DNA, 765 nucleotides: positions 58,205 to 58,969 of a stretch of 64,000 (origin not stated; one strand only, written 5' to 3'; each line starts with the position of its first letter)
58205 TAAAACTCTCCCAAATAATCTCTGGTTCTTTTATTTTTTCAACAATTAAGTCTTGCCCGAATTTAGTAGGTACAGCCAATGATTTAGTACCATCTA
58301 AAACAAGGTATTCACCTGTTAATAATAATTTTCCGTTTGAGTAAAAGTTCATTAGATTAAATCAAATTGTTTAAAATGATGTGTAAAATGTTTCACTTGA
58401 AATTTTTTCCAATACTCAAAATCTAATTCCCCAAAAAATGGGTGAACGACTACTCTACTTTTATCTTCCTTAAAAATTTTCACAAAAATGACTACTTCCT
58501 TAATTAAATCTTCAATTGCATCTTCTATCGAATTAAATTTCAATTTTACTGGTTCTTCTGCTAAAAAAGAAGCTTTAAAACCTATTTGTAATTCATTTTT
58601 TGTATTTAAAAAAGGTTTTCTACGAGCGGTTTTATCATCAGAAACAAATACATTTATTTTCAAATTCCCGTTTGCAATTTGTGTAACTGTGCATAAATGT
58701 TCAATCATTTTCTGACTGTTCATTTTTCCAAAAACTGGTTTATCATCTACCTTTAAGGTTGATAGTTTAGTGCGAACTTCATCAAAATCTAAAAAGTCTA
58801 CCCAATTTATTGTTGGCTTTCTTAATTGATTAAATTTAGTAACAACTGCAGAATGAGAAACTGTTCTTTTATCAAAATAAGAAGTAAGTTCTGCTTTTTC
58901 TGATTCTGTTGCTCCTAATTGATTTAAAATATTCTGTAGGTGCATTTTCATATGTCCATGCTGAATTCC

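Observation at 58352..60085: HMG-CoA reductase fused to a DinB/DUF1569-like metal-binding domain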

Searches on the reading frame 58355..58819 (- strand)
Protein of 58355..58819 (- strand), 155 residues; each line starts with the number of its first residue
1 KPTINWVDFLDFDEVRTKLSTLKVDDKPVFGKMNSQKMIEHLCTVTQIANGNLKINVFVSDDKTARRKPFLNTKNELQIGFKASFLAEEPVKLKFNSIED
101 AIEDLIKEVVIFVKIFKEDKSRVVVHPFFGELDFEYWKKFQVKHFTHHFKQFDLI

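Call 4: search_protein_families(library=pfam, proteins=[window:58355-58819:-], max_evalue=1)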
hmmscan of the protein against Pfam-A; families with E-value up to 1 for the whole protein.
window:58355-58819:- (155 aa): 2 families
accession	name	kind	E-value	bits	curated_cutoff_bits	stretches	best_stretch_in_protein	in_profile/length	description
PF07606.16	DUF1569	-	4.2e-07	30.7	21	1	9-152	9-149/152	Protein of unknown function (DUF1569)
PF12867.12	DinB_2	-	0.0034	18.3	24.8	1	17-151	14-127/128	DinB superfamily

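Call 6: search_protein_families(library=ncbifam, proteins=[window:58355-58819:-], max_evalue=0.1)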
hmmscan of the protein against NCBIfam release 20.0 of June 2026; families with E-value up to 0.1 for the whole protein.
window:58355-58819:- (155 aa): 0 families

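Call 25: search_solved_structures(query=window:58355-58819:-, max_evalue=10, show_alignments=2)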
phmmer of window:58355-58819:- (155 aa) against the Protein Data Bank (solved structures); distinct sequences matched with E-value up to 10: 2.
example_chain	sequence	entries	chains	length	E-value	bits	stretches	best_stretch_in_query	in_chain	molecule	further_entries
2yqy_A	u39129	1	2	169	0.23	14.9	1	114-151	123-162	Hypothetical protein TTHA0303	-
7epv_A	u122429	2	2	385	0.68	13.4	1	83-134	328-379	Flavin-dependent monooxygenase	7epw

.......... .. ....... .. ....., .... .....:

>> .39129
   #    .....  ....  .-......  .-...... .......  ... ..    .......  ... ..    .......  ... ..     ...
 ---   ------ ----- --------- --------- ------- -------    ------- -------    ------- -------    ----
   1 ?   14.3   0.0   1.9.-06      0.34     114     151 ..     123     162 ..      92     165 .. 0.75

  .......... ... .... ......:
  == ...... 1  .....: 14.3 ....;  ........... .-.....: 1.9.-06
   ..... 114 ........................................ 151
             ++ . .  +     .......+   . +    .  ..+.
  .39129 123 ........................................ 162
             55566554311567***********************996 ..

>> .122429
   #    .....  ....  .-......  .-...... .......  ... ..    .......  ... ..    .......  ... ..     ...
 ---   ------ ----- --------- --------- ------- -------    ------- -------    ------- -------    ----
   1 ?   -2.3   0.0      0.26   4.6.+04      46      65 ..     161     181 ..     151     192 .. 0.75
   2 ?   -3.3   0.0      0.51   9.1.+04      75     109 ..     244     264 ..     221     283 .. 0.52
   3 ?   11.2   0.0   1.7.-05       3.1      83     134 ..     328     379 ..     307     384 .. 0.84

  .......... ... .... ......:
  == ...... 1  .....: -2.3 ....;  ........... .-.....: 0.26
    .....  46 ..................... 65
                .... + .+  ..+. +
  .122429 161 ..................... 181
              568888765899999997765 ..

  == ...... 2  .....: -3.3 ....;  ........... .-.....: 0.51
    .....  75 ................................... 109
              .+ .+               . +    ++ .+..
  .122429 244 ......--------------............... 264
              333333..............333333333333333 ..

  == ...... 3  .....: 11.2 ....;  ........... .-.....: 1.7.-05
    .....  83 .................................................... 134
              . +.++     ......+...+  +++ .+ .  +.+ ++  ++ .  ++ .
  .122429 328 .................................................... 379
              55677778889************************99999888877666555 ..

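Call 32: search_protein_representatives(protein=window:58355-58819:-)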
Query: 155 residues. Proteins with E-value up to 0.001 (for the whole library): 614; up to 1e-10: 285; up to 1e-30: 6. The best 150 are listed.
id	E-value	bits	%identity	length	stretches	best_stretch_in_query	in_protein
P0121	1.1e-64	233.5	69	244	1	1-155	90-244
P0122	6.5e-52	192.0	58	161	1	1-154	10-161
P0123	8.7e-52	191.6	67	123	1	33-155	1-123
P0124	7.5e-49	182.1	60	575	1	1-155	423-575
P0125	5.5e-41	156.5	74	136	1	54-150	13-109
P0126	1.7e-32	129.0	44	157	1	7-155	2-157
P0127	5.9e-29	117.5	37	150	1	9-155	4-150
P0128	1.2e-25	106.7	36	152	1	7-155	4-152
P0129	3.7e-24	101.9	42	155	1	18-154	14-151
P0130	5.8e-24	101.3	28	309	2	21-153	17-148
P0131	1.2e-23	100.3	41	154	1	6-154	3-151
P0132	9.3e-23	97.4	36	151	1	10-155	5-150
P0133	2.1e-22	96.2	40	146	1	17-155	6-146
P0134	2.8e-22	95.8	55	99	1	52-146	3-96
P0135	1.5e-21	93.5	39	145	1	15-154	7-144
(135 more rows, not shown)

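Call 34: find_homologous_proteins(query=A1, max_evalue=1e-8)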
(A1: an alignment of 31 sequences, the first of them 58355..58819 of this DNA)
Query A1 (31 sequences) (155 aa, profile of the alignment): 1997 proteins with E <= 1e-8 among 2526 candidates; the best 120 are listed.
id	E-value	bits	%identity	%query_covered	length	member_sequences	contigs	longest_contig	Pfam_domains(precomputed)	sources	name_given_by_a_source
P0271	1.0e-52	197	34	96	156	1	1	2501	PF07606.17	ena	-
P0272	1.0e-51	193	66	100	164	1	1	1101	-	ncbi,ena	-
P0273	3.1e-51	192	36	94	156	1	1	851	PF07606.17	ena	-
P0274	3.4e-51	192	36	99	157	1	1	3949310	PF07606.17,PF12867.13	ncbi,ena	-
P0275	5.6e-51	191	32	94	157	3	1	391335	PF07606.17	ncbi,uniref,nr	ncbi:DUF1569 domain-containing protein [Adhaeribacter soli]|uniref:DUF1569 domain-containing protein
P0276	6.7e-51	191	38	89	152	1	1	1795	-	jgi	jgi:hypothetical protein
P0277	7.8e-51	190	69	98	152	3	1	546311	PF07606.17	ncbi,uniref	ncbi:DUF1569 domain-containing protein [Tenacibaculum platacis]|uniref:DUF1569 domain-containing pro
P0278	2.7e-50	189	34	94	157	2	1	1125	PF07606.17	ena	-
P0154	2.9e-50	189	33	99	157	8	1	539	-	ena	-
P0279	4.4e-50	188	37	99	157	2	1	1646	PF07606.17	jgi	-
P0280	5.1e-50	188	38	93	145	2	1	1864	-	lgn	-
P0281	5.6e-50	188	33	92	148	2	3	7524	-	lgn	-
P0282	8.1e-50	187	74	100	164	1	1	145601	PF07606.17,PF12867.13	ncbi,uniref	ncbi:DUF1569 domain-containing protein [uncultured Polaribacter sp.]|uniref:DUF1569 domain-containin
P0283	9.8e-50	187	37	86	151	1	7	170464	PF07606.17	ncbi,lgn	-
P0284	1.4e-49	186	33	92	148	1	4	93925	-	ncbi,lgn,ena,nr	ncbi:MAG: hypothetical protein HYS25_14475 [Ignavibacteriales bacterium]|nr:hypothetical protein [Ig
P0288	3.1e-49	185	75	100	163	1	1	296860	PF07606.17,PF12867.13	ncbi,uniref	ncbi:DUF1569 domain-containing protein [Polaribacter marinus]|uniref:DUF1569 domain-containing prote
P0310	1.0e-47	180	58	98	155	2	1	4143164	PF07606.17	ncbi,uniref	ncbi:DUF1569 domain-containing protein [Polaribacter cellanae]|uniref:DUF1569 domain-containing prot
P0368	7.9e-46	174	34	88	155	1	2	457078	PF07606.17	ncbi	-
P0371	9.4e-46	174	30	94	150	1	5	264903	PF07606.17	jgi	jgi:oxepin-CoA hydrolase/3-oxo-5,6-dehydrosuberyl-CoA semialdehyde dehydrogenase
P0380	1.8e-45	173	37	86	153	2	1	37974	-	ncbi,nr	ncbi:MAG TPA: hypothetical protein VFN30_10795 [Chitinophagaceae bacterium]|nr:hypothetical protein 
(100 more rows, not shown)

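Call 35: find_encoding_contigs(protein=P0310, flank=3000, max_places=3)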
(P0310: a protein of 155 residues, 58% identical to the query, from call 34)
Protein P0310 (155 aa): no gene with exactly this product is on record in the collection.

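Call 36: find_encoding_contigs(protein=P0288, flank=3000, max_places=3)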
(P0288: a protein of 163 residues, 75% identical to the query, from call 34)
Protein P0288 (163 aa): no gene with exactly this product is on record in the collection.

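Call 37: find_encoding_contigs(protein=P0277, flank=3000, max_places=3)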
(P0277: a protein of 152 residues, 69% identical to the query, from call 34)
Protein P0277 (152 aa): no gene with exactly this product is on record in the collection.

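Call 41: search_solved_structures(query=A2, max_evalue=10, show_alignments=3)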
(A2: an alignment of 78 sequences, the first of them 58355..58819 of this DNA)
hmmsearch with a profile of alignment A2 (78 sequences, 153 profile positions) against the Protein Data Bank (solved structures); distinct sequences matched with E-value up to 10: 2.
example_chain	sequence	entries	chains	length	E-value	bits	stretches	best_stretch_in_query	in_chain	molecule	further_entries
2yqy_A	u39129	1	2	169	0.0069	19.9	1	119-148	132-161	Hypothetical protein TTHA0303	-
2g0q_A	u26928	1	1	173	0.036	17.6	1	126-148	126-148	AT5G39720.1 protein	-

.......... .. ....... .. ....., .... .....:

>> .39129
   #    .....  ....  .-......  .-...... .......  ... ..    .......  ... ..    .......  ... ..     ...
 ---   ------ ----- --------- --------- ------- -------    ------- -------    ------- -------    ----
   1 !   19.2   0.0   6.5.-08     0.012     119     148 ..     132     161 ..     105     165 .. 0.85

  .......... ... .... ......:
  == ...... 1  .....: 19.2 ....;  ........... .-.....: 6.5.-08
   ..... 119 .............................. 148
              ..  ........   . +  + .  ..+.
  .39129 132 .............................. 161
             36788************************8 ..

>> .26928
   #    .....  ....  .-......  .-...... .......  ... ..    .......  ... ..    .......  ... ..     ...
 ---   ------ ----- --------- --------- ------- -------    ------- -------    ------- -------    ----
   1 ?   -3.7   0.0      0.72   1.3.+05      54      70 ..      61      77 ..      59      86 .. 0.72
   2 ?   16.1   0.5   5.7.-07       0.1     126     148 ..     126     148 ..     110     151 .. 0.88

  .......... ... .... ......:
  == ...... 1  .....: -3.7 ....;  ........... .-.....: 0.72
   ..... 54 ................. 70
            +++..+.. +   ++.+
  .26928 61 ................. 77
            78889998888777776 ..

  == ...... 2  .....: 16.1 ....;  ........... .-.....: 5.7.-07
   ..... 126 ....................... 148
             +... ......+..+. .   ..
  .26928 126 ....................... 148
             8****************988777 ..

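Call 42: find_related_loci(query=window:58355-58819:-, collection=genome_contigs, flank=2500)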
Query window:58355-58819:- (155 aa) in genome_contigs; peptide patterns used: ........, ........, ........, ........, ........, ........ (x = any residue, [..] = any of these).
221 stretches matched a pattern; 22 encode a relative of the query (tblastn E <= 1e-3); 22 distinct loci.
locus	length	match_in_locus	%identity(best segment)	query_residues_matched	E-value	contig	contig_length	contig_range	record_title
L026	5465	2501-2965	72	1-155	2e-78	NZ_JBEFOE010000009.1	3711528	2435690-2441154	Polaribacter sp. Asnod1-A03 12874S00009.1, whole genome shotgun sequence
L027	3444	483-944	74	1-154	4e-78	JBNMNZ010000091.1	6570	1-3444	MAG: Polaribacter sp. isolate 3300047667_100 Ga0491197_0022490, whole genome shotgun sequence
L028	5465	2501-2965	74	1-155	6e-78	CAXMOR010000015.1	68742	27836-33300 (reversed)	MAG: uncultured Acidimicrobiia bacterium isolate 07C-BC-St04_bin.1.orig genome assembly, contig: k141_2404318, whole gen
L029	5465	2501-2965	72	1-155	2e-76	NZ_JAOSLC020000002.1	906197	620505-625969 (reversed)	Polaribacter ponticola strain MSW5 contig_4, whole genome shotgun sequence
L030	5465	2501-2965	68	1-155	1e-75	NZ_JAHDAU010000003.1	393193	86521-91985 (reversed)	Polaribacter sargassicola strain DS7-9 NODE_3_length_393193_cov_52.812517, whole genome shotgun sequence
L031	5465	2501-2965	68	1-155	5e-74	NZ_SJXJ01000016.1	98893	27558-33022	Tenacibaculum sp. M341 M341_contig_16, whole genome shotgun sequence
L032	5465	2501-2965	66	1-155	3e-73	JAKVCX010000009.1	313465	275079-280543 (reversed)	MAG: Tenacibaculum sp. isolate ALOHA_ZT_65 ZT-Tenacibaculum-1_9, whole genome shotgun sequence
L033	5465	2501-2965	66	1-155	1e-72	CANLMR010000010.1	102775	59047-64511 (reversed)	uncultured Tenacibaculum sp. isolate 607-3Z.fasta genome assembly, contig: NODE_10, whole genome shotgun sequence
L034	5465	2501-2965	65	1-155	4e-71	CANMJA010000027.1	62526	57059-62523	uncultured Tenacibaculum sp. isolate 4-619-3Z.fasta genome assembly, contig: NODE_27, whole genome shotgun sequence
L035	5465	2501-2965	66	1-155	4e-71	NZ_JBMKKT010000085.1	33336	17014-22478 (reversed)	Tenacibaculum sp. MEBiC06402 k141_102, whole genome shotgun sequence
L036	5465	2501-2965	66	1-155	6e-71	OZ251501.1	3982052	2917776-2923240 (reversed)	MAG: Tenacibaculum sp. isolate b701f640-6642-40c0-8ff6-1f08170bcbc2 genome assembly, chromosome: 1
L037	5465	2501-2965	68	1-155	7e-71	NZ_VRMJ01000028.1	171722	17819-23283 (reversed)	Polaribacter septentrionalilitoris strain ANORD1 seq28_Polaribacter_sp._ANORD1, whole genome shotgun sequence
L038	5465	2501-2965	65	1-155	5e-71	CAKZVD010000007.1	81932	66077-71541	MAG: uncultured Tenacibaculum sp. isolate L4_Bin_MAXBIN__095_sub_1 genome assembly, contig: c_000001553481, whole genome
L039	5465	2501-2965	65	1-155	1e-70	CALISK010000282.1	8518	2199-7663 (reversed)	MAG: uncultured Tenacibaculum sp. isolate R3_Bin_METABAT__240_sub_1 genome assembly, contig: c_000000140488, whole genom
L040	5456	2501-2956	65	4-155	3e-69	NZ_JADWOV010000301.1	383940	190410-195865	Polaribacter sp. BAL334 k141_302, whole genome shotgun sequence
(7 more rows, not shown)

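Call 48: predict_structure(alignment_id=A2)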
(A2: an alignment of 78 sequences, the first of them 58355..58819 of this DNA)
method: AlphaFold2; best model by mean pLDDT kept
length: 155 residues; sequences in the alignment: 78
mean_pLDDT: 91.8   pTM: 0.88
mean pLDDT of the five models: 91.8, 91.7, 90.5, 90.0, 88.2
residues with pLDDT >= 90: 121; 70-90: 26; 50-70: 8; < 50: 0
segments of 3 or more residues with pLDDT < 50: none
pLDDT, mean of each block of 10 residues (from residue 1): 86 98 95 95 96 81 89 93 70 92 98 96 93 97 97 96
secondary structure, 60 per line:
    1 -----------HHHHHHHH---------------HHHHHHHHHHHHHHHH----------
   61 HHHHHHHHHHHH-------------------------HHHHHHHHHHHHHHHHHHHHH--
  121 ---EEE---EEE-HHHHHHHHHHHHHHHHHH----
elements in order: H12-19 H35-50 H61-72 H98-118 E124-126 E130-132 H134-151

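Call 52: fold_search(model_id=the predicted structure, library=pdb)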
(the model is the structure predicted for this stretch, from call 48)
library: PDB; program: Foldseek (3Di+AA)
matches with E <= 10: 70; with E <= 0.001: 0
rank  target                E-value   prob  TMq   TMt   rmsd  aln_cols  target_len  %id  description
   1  2rd9_A                1.1e-02  0.98  0.45  0.39   9.0       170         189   14  Crystal structure of a putative yfit-like metal-dependent hydrolase (bh0186) from bacillus halodurans c-125 at 2.30 A  (released 2007-10-09)
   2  2rd9_C                3.2e-02  0.96  0.45  0.40   8.9       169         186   14  Crystal structure of a putative yfit-like metal-dependent hydrolase (bh0186) from bacillus halodurans c-125 at 2.30 A  (released 2007-10-09)
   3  2yqy_B                3.6e-02  1.00  0.49  0.59   7.8       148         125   16  Crystal structure of TT2238, a four-helix bundle protein (released 2008-03-04)
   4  2yqy_A                3.8e-02  0.99  0.48  0.57   7.1       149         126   16  Crystal structure of TT2238, a four-helix bundle protein (released 2008-03-04)
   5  2p1a_A                5.9e-02  0.96  0.46  0.49   8.4       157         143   14  Crystal structure of a putative metal-binding protein (bce_2162) from bacillus cereus atcc 10987 at 2.10 A resolution (released 2007-03-20)
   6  1rxq_D                7.0e-02  0.93  0.52  0.48   8.8       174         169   17  YfiT from Bacillus subtilis is a probable metal-dependent hydrolase with an unusual four-helix bundle topology (released 2004-07-20)
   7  1rxq_B                7.0e-02  0.93  0.51  0.47   8.7       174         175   16  YfiT from Bacillus subtilis is a probable metal-dependent hydrolase with an unusual four-helix bundle topology (released 2004-07-20)
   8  2p1a_B                7.0e-02  0.90  0.42  0.43   7.6       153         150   15  Crystal structure of a putative metal-binding protein (bce_2162) from bacillus cereus atcc 10987 at 2.10 A resolution (released 2007-03-20)
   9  1rxq_A                1.0e-01  0.89  0.51  0.47   8.7       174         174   16  YfiT from Bacillus subtilis is a probable metal-dependent hydrolase with an unusual four-helix bundle topology (released 2004-07-20)
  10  6iz2_A                3.6e-01  0.75  0.45  0.47   8.0       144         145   11  Crystal structure of DinB/YfiT protein DR0053 from D. radiodurans R1 (released 2019-05-15)
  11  2nsg                  4.8e-01  0.57  0.48  0.33   8.5       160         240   11  Crystal structure of the mycothiol-dependent maleylpyruvate isomerase H52A mutant (released 2007-04-10)
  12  6iz2_B                6.0e-01  0.72  0.47  0.50   7.7       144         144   10  Crystal structure of DinB/YfiT protein DR0053 from D. radiodurans R1 (released 2019-05-15)
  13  2nsf                  7.5e-01  0.41  0.47  0.33   8.7       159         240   12  Crystal structure of the mycothiol-dependent maleylpyruvate isomerase (released 2007-04-10)
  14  3cex_A                8.0e-01  0.47  0.49  0.45  11.5       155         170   15  Crystal structure of the conserved protein of locus EF_3021 from Enterococcus faecalis (released 2008-05-13)
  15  2qe9_A                9.4e-01  0.06  0.20  0.20  17.9       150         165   12  Crystal structure of a putative metal-dependent hydrolase (yiza, bsu10800) from bacillus subtilis at 1.90 A resolution (released 2007-07-10)
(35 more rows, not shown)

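Call 54: find_encoding_contigs(protein=P0274, flank=4000, max_places=2)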
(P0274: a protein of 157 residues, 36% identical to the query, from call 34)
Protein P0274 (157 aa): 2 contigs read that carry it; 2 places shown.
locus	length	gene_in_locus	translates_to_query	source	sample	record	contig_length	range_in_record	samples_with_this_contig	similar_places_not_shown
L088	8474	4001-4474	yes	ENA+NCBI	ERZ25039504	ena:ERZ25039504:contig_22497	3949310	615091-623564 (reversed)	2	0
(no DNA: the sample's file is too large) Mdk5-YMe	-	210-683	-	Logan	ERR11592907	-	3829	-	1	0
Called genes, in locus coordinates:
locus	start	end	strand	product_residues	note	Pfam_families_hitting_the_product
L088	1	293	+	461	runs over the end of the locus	PF06505:XylR_N (weak), PF02830:V4R, PF00989:PAS, PF08448:PAS_4, PF13426:PAS_9, PF08447:PAS_3 (weak)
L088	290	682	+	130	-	-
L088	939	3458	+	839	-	PF02743:dCache_1, PF13188:PAS_8 (faint), PF08447:PAS_3, PF00989:PAS, PF08448:PAS_4, PF13426:PAS_9, PF00512:HisKA (weak), PF02518:HATPase_c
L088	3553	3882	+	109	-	PF00085:Thioredoxin, PF04756:OST3_OST6 (weak), PF13098:Thioredoxin_2, PF13905:Thioredoxin_8 (faint)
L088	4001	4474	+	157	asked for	PF12867:DinB_2 (faint), PF07606:DUF1569 (weak)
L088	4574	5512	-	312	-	PF11551:Omp28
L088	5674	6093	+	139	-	-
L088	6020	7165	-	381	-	PF19494:DUF6029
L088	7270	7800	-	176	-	PF00578:AhpC-TSA, PF08534:Redoxin, PF00085:Thioredoxin (faint), PF13098:Thioredoxin_2, PF13905:Thioredoxin_8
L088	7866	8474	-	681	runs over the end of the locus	PF13860:FlgD_ig (faint), PF18962:Por_Secre_tail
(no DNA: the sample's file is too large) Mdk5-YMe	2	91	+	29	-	?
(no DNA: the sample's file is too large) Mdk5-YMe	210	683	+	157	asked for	PF12867:DinB_2 (faint), PF07606:DUF1569 (weak)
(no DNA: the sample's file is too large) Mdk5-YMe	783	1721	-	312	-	PF11551:Omp28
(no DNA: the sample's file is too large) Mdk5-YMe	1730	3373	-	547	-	PF19494:DUF6029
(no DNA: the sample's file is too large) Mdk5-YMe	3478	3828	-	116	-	?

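Call 55: find_encoding_contigs(protein=P0275, flank=4000, max_places=2)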
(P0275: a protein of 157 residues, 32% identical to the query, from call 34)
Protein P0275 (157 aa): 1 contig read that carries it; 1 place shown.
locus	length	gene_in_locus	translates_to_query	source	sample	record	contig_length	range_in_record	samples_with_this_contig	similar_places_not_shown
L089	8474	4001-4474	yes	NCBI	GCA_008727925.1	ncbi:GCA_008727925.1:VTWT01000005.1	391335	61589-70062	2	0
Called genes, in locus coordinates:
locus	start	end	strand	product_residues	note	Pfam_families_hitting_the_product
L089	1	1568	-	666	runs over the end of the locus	PF07719:TPR_2 (faint), PF17874:TPR_MalT (faint), PF00515:TPR_1 (faint), PF13176:TPR_7 (faint), PF13181:TPR_8 (faint), PF13424:TPR_12, PF07730:HisKA_3, PF02518:HATPase_c, +1 more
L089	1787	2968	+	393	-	-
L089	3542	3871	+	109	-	PF00085:Thioredoxin, PF04756:OST3_OST6 (weak), PF13098:Thioredoxin_2, PF13905:Thioredoxin_8 (faint)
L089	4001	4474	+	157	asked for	PF07606:DUF1569 (weak)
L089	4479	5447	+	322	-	-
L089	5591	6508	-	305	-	PF11551:Omp28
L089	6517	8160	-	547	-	PF19494:DUF6029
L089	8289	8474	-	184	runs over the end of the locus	PF08534:Redoxin, PF00578:AhpC-TSA, PF00085:Thioredoxin (faint), PF13098:Thioredoxin_2, PF13905:Thioredoxin_8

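Call 56: find_encoding_contigs(protein=P0283, flank=4000, max_places=2)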
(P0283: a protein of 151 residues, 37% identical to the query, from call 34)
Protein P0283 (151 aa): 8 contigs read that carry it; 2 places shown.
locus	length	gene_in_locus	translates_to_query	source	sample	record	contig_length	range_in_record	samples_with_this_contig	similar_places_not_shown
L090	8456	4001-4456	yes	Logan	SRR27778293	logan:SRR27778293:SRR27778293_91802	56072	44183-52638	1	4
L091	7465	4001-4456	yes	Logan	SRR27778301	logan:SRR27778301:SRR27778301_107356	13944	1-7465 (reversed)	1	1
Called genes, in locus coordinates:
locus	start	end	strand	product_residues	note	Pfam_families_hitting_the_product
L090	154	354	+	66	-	-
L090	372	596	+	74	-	-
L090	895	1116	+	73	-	-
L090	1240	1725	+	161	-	PF14534:DUF4440 (weak)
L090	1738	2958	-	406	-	PF13490:zf-HC2 (weak)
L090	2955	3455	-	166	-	-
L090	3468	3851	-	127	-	-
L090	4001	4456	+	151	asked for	PF07606:DUF1569 (weak)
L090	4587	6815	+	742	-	PF02838:Glyco_hydro_20b, PF00728:Glyco_hydro_20, PF13290:CHB_HEX_C_1, PF13287:Fn3_assoc, PF07691:PA14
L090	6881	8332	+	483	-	PF06824:Glyco_hydro_125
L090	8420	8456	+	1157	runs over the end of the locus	?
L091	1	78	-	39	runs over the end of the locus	-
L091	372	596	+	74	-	-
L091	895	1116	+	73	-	-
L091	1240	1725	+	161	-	PF14534:DUF4440 (weak)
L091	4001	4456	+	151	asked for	PF07606:DUF1569 (weak)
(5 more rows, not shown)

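Call 72: list_cluster_members(proteins=[P0126, P0127, P0124])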
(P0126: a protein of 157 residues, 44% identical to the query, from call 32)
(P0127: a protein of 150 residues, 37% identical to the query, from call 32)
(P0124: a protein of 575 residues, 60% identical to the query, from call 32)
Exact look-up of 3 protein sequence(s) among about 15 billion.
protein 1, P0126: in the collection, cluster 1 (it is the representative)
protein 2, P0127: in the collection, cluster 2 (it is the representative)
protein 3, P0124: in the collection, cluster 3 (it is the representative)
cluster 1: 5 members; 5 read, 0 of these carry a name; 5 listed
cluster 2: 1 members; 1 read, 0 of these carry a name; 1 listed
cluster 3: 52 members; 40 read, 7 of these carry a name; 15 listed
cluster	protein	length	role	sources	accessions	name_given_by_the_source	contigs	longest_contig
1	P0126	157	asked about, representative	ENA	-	-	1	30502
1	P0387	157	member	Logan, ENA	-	-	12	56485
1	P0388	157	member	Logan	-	-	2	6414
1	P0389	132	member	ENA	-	-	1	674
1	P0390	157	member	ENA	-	-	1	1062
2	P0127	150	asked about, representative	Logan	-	-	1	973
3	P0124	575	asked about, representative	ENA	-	-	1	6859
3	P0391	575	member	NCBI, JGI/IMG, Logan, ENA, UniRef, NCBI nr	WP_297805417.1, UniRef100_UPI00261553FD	hydroxymethylglutaryl-CoA reductase, degradative [uncultured Polaribacter sp.] | hydroxymethylglutaryl-CoA reductase, degradative n=1 Tax=uncultured Polaribacter sp. ...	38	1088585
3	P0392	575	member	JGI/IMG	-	hydroxymethylglutaryl-CoA reductase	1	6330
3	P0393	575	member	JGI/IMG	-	hydroxymethylglutaryl-CoA reductase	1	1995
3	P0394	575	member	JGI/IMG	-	hydroxymethylglutaryl-CoA reductase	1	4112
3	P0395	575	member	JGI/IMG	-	hydroxymethylglutaryl-CoA reductase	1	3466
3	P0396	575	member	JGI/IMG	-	hydroxymethylglutaryl-CoA reductase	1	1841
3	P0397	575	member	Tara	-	strand:+ start:736 stop:2463 length:1728 start_codon:yes stop_codon:yes gene_type:complete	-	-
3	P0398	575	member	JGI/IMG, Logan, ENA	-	-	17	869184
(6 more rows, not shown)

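Call 85: search_protein_families(library=pfam, proteins=[L089:4479-5444:+], max_evalue=0.001)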
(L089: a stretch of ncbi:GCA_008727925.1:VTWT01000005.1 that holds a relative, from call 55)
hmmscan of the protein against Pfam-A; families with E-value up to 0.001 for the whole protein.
L089:4479-5444:+ (322 aa): 0 families

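Call 86: find_encoding_contigs(protein=P0284, flank=3000, max_places=1)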
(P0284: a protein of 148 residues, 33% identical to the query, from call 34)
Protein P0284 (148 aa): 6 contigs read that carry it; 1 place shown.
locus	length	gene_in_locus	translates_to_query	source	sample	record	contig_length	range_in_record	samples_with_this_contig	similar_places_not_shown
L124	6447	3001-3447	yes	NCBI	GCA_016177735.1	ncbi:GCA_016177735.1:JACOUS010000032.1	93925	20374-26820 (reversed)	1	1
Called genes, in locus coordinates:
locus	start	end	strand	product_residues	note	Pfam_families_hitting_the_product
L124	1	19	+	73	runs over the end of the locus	-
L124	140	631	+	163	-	-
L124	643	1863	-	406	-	PF13490:zf-HC2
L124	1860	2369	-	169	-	PF08281:Sigma70_r4_2 (weak)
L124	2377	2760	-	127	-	-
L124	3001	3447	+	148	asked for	-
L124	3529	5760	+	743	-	PF02838:Glyco_hydro_20b, PF14845:Glycohydro_20b2 (faint), PF00728:Glyco_hydro_20, PF13290:CHB_HEX_C_1, PF13287:Fn3_assoc, PF07691:PA14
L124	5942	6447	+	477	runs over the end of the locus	PF06824:Glyco_hydro_125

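Call 87: find_encoding_contigs(protein=P0368, flank=3000, max_places=1)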
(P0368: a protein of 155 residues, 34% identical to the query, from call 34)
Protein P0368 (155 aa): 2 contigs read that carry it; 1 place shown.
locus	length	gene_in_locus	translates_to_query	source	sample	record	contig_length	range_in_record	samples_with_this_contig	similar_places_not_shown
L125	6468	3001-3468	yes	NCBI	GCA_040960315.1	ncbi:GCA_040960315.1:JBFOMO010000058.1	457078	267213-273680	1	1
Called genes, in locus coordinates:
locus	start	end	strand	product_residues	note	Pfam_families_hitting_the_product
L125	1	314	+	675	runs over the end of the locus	PF02922:CBM_48, PF00128:Alpha-amylase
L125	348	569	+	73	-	-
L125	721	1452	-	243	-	PF00160:Pro_isomerase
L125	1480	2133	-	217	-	PF01966:HD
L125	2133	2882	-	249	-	-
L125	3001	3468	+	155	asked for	PF07606:DUF1569 (weak)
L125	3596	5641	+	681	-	PF00171:Aldedh, PF01575:MaoC_dehydratas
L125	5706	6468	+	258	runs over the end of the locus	PF00378:ECH_1, PF16113:ECH_2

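Call 88: find_encoding_contigs(protein=P0371, flank=3000, max_places=1)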
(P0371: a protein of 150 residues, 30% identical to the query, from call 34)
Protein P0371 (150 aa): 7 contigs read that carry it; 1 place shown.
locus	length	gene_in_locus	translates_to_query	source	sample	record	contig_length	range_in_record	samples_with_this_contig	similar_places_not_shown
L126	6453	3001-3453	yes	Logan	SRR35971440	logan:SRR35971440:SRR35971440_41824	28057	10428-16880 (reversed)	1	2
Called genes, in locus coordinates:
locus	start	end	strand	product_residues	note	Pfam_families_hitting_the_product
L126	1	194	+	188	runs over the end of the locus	PF13580:SIS_2, PF01380:SIS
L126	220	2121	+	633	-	PF00884:Sulfatase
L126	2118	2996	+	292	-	PF00781:DAGK_cat, PF19279:YegS_C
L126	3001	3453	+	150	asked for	PF07606:DUF1569 (weak)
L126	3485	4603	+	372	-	PF12081:GldM_1st (faint), PF21601:GldM_2nd (faint)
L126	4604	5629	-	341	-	PF13378:MR_MLE_C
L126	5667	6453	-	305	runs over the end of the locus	PF01040:UbiA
